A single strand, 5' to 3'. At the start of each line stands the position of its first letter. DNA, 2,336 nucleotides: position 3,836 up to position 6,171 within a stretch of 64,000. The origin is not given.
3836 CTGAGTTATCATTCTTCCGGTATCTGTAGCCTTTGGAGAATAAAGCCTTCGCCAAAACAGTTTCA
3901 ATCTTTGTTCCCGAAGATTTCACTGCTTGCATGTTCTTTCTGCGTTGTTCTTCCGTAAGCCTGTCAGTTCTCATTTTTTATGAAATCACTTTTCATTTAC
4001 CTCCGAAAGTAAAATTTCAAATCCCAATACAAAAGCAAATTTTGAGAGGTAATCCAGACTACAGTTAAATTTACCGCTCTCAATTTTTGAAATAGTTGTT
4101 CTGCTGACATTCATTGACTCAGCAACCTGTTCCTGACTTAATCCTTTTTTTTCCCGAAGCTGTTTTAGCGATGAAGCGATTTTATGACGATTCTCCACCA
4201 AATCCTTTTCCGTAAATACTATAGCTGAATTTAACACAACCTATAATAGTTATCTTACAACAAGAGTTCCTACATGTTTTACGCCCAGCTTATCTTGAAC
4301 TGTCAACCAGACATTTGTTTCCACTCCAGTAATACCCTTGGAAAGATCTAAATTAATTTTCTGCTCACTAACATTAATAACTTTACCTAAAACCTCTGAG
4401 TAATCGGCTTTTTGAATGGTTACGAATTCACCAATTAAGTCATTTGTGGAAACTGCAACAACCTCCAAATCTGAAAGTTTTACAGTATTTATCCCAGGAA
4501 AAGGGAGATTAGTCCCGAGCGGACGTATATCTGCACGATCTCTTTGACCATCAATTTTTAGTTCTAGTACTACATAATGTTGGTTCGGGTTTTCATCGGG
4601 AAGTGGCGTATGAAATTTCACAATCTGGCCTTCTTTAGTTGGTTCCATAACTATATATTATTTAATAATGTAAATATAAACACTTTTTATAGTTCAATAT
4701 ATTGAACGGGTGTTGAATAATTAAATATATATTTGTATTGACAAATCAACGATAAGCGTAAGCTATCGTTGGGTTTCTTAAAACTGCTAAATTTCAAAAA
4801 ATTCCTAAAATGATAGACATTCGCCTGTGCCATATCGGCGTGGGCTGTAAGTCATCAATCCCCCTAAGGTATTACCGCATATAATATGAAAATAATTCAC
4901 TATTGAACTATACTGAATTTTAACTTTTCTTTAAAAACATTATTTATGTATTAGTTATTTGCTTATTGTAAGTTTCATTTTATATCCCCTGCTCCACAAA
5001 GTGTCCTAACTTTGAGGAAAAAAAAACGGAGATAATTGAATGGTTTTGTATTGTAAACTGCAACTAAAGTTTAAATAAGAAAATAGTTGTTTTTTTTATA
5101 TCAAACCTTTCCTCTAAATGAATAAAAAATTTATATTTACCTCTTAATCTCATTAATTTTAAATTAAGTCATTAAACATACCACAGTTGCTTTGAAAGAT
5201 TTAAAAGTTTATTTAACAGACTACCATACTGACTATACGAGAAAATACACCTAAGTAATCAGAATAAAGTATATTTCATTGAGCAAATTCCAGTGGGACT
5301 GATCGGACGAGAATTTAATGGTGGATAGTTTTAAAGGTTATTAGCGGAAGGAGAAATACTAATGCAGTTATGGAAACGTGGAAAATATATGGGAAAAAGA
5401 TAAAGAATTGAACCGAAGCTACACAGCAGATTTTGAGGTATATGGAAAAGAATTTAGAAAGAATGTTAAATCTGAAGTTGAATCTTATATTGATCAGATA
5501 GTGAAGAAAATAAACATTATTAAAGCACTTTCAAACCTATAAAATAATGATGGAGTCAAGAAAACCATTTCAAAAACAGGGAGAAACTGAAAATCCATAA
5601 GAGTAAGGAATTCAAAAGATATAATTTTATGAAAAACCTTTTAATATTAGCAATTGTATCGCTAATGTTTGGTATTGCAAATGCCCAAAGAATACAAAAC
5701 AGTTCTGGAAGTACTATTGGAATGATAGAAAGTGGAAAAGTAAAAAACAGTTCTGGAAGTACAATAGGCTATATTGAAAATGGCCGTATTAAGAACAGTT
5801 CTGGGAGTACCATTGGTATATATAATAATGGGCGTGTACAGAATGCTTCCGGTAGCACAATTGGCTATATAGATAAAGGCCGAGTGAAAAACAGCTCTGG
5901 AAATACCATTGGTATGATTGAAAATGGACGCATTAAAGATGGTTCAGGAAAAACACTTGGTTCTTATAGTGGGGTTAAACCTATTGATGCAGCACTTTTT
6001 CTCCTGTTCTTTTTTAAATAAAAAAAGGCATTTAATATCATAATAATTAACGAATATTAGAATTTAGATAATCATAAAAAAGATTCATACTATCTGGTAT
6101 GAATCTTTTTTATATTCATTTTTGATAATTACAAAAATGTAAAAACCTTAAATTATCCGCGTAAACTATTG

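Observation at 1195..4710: Four-gene packed operon beside tRNA-Ser: unknown 132-aa protein, XRE HTH, Vsr::C5-MTase, HpaII-like REase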

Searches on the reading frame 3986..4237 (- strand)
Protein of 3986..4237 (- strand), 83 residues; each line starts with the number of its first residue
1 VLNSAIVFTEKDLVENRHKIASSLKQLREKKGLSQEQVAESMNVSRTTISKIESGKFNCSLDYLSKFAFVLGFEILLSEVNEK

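Call 5: search_protein_families(library=pfam, proteins=[window:3986-4237:-], max_evalue=0.1)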
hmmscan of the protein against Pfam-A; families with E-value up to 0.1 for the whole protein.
window:3986-4237:- (83 aa): 26 families (the best 25 are shown)
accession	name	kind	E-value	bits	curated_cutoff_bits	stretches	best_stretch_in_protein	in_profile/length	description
PF01381.28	HTH_3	-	4.4e-15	55.9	23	1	24-72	1-49/55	Helix-turn-helix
PF13560.12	HTH_31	-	7.8e-12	45.8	27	1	24-73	6-56/64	Helix-turn-helix domain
PF12844.13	HTH_19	-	6.1e-10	39.3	30.2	1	24-58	4-38/64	Helix-turn-helix domain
PF13744.12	HTH_37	-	2.3e-07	31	27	1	10-75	9-75/80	Helix-turn-helix domain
PF13413.12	HTH_25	-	2.8e-07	30.7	24.6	1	24-58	2-36/62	Helix-turn-helix domain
PF13443.12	HTH_26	-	1.6e-06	28.7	22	1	24-72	2-51/63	Cro/C1-type HTH DNA-binding domain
PF04545.22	Sigma70_r4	-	2.4e-05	24.2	24.1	1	26-54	14-42/50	Sigma-70, region 4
PF08279.18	HTH_11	-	0.00042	20.6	25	1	24-51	6-34/55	HTH domain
PF17762.8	HTH_ParB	-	0.001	19.6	22.6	1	20-50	8-38/102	ParB HTH domain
PF13384.12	HTH_23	-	0.0019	18.4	24.6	1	26-52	13-37/50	Homeodomain-like domain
PF02796.21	HTH_7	-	0.0026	18.3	23.8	1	23-51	13-40/45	Helix-turn-helix domain of resolvase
PF01371.25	Trp_repressor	-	0.0055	17.2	27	1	8-52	29-69/88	Trp repressor protein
PF13936.12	HTH_38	-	0.0055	16.8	27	1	26-51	15-39/44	Helix-turn-helix domain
PF13412.12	HTH_24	-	0.0056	16.7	21.9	1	24-51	9-36/48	Winged helix-turn-helix DNA-binding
PF20432.4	Xre-like-HTH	-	0.0078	16.9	25.8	1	23-56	14-49/63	Antitoxin Xre-like helix-turn-helix domain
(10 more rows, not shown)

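Call 8: search_protein_families(library=ncbifam, proteins=[window:3986-4237:-], max_evalue=0.1)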
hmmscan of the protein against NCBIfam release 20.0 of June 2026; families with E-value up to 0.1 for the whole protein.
window:3986-4237:- (83 aa): 44 families (the best 25 are shown)
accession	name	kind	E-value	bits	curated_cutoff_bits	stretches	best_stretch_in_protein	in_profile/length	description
TIGR03070.1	couple_hipB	subfamily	4.4e-13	49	71.65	1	18-75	1-58/58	type II toxin-antitoxin system Y4mF family antitoxin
NF041951.1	phage_RstR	subfamily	1e-10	41.9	80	1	19-71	2-54/108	RstR family transcriptional repressor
TIGR00270.2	TIGR00270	equivalog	1.1e-08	35.1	110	1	11-79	70-135/159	multiprotein bridging factor aMBF1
NF003162.0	PRK04140.1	equivalog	9.2e-08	31.5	263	1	23-74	130-181/317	transcriptional regulator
NF006015.0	PRK08154.1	subfamily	4.5e-07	29.3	204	1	19-74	30-85/314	anaerobic benzoate catabolism transcriptional regulator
TIGR03830.1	CxxCG_CxxCG_HTH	subfamily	4.7e-07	29.7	61.8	1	19-59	65-105/127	type II TA system antitoxin MqsA family protein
NF058600.1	TransRegSco1979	equivalog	8.9e-07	28.2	350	1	20-67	9-56/280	Sco1979 family transcriptional regulator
NF007408.0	PRK09943.1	equivalog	1e-06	28.4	211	1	21-74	9-62/185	HTH-type transcriptional regulator PuuR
NF046032.1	TransRegSlrRBacil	equivalog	8.2e-06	26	250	1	25-74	7-57/149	HTH-type transcriptional regulator SlrR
NF007271.0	PRK09726.1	equivalog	2e-05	24.5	79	1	17-82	10-75/88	type II toxin-antitoxin system antitoxin HipB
NF047948.1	male_kill_WMK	equivalog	5.4e-05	22.8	300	1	15-75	158-218/300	WO male-killing family protein Wmk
NF008109.0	PRK10856.1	equivalog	0.00013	21.7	208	1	20-61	15-56/334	cytoskeleton protein RodZ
NF047542.1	telomere_Tap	equivalog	0.00013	20.8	600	1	24-58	22-56/695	telomere-associated protein Tap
NF038310.1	lysogeny_AimR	equivalog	0.00018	20.7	70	1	25-68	2-45/365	AimR family lysis-lysogeny pheromone receptor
NF003055.0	PRK03975.1-2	equivalog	0.00024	20.9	122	1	26-54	19-46/140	putative transcriptional regulator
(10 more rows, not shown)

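Call 9: search_protein_families(library=padloc, proteins=[window:3986-4237:-], max_evalue=0.1)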
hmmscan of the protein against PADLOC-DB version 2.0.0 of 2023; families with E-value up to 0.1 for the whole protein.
window:3986-4237:- (83 aa): 30 families (the best 25 are shown)
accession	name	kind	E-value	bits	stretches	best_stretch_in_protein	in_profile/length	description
PDLC03665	Control_protein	-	7.5e-14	49.8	1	19-74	8-64/77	control protein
PDLC02926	HTH_VI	-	6.6e-13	46.7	1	20-71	2-53/92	-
PDLC04760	PDC-M64C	-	5.3e-09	34.3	1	10-77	17-84/93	-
PDLC03954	RmrA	-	1.2e-08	32.3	1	22-75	13-66/380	-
PDLC04757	PDC-M64B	-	3.5e-08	31.5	1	13-79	23-89/128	-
PDLC04758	PDC-M64B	-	6.1e-08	31.2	1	12-80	23-91/123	-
PDLC03947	RmrA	-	1.1e-07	29.1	1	11-73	3-65/383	-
PDLC03666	Control_protein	-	4.6e-07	28.2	1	17-75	4-62/77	control protein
PDLC03944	RmrA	-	1.6e-06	25.4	1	22-73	9-60/384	-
PDLC03664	Control_protein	-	2.5e-06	25.9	1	19-74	13-68/74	control protein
PDLC03951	RmrA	-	2.7e-06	24.6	1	22-73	11-62/400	-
PDLC04142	capH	-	3.8e-06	25.9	1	18-72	5-59/103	capH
PDLC03952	RmrA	-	3.8e-06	24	1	11-72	14-75/395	-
PDLC03949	RmrA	-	5.9e-06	23.4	1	22-74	5-57/363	-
PDLC04775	PDC-M69A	-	9.9e-06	24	1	20-73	8-61/113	-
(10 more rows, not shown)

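Call 10: search_protein_families(library=phrogs, proteins=[window:3986-4237:-], max_evalue=0.1)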
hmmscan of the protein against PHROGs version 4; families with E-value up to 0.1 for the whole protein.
window:3986-4237:- (83 aa): 81 families (the best 25 are shown)
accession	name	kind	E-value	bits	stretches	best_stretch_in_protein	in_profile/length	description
phrog_1373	-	transcription regulation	6.9e-15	56.4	1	20-77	64-121/166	transcriptional regulator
phrog_3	-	transcription regulation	8e-15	56.5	1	14-78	83-148/430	transcriptional repressor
phrog_8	-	transcription regulation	2.7e-13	51.1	1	17-71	74-128/346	transcriptional regulator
phrog_2339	-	DNA, RNA and nucleotide metabolism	6e-11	43.2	1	14-76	20-83/98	HTH DNA binding protein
phrog_2439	-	transcription regulation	1.4e-10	41.6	1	22-75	10-63/367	transcriptional regulator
phrog_4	-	transcription regulation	2.2e-10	41.1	1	16-73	129-186/400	transcriptional repressor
phrog_5823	-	transcription regulation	9.7e-10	39.1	1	18-74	5-62/404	transcriptional regulator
phrog_2328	-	transcription regulation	3.1e-09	37.7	1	10-74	6-70/128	transcriptional repressor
phrog_2967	-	transcription regulation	9.9e-09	36.1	1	16-72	7-63/225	transcriptional regulator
phrog_4836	-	transcription regulation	7.3e-08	33.2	1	20-76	76-132/194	CII-like regulator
phrog_2104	-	unknown function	3.2e-07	31.5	1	21-56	41-76/103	-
phrog_6288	-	unknown function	7.6e-07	30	1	15-57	24-67/322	-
phrog_147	-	transcription regulation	1.2e-06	29.8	1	18-68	3-54/100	transcriptional regulator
phrog_7241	-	transcription regulation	1.2e-06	29.6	1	22-74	64-116/122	transcriptional regulator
phrog_38027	-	transcription regulation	1.2e-06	29.6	1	22-70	71-119/143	transcriptional repressor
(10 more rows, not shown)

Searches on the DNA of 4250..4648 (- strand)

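Call 30: search_rna_families(sources=[L004, L009, L017, L044], threshold=gathering)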
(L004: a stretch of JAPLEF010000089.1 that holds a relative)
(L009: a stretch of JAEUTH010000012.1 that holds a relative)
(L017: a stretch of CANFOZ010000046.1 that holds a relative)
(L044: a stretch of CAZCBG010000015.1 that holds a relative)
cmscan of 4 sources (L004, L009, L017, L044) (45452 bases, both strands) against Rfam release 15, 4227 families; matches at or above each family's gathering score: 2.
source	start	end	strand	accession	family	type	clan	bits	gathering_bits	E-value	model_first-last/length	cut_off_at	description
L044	313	387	-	RF00005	tRNA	Gene; tRNA;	CL00001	59.5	29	1.7e-10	1-71/71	no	tRNA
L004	4555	4636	+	RF00005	tRNA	Gene; tRNA;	CL00001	55.7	29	1.9e-09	1-71/71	no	tRNA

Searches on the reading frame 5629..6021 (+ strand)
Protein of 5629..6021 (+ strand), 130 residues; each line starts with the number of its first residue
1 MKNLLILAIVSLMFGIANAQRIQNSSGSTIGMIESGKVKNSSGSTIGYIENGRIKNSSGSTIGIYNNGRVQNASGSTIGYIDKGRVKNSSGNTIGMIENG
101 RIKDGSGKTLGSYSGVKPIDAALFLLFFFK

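Call 5: search_protein_families(library=pfam, proteins=[window:5629-6021:+], max_evalue=0.1)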
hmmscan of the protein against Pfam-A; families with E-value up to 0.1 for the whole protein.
window:5629-6021:+ (130 aa): 4 families
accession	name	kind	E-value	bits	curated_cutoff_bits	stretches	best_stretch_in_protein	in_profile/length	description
PF21785.3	Bflower_2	-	7.8e-34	116.3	38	1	19-129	1-112/112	5-fold beta-flower protein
PF12396.14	DUF3659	-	2.3e-11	43.8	24.8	3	34-81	10-55/61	Protein of unknown function (DUF3659)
PF21784.3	Bflower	-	5e-09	37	25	2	56-116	5-66/116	4-fold beta flower protein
PF22178.3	Gp5_trimer_C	-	0.063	13.9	30.9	0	30-83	48-101/112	Bacteriophage T4 gp5 C-terminal trimerisation domain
